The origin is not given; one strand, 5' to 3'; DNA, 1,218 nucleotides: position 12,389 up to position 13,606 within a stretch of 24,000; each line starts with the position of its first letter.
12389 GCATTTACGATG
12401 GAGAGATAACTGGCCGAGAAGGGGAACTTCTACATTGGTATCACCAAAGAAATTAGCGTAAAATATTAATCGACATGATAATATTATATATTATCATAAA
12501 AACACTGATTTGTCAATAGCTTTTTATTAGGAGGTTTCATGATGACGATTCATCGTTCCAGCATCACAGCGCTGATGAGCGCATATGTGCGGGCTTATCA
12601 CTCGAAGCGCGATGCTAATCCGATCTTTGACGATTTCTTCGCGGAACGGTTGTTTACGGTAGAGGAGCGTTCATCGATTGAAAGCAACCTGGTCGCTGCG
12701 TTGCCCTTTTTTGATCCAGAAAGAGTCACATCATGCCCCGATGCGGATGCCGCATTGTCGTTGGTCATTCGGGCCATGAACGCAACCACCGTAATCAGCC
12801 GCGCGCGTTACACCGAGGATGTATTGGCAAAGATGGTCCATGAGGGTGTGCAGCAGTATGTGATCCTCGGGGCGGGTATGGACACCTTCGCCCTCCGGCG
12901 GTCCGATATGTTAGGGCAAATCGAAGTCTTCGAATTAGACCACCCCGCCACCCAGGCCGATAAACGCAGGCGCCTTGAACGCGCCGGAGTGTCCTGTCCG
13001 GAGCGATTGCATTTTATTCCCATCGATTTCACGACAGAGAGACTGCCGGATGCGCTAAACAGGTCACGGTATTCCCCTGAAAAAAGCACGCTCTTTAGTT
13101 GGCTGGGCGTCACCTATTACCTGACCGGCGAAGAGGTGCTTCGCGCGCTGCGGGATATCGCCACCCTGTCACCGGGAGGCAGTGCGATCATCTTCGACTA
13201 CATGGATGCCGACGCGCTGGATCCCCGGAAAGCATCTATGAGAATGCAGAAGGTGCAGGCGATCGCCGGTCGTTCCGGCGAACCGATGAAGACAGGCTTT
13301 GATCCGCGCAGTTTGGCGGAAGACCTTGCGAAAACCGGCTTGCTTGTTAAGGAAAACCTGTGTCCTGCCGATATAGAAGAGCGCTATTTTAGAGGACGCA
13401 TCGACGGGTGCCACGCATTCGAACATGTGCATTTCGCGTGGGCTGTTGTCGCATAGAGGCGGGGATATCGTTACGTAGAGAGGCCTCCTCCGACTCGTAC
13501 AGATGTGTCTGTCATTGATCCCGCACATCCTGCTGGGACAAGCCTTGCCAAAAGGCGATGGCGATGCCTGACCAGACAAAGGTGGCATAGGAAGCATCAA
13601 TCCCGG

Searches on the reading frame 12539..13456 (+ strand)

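Call 45: search_protein_families(library=pfam, proteins=[window:12539-13456:+], max_evalue=0.001)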
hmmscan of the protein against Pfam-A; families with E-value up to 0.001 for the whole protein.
window:12539-13456:+ (305 aa): 1 family
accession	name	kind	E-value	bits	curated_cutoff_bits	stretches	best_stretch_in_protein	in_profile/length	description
PF04072.20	LCM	-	7.8e-48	163.3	22.3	1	11-207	1-186/187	Leucine carboxyl methyltransferase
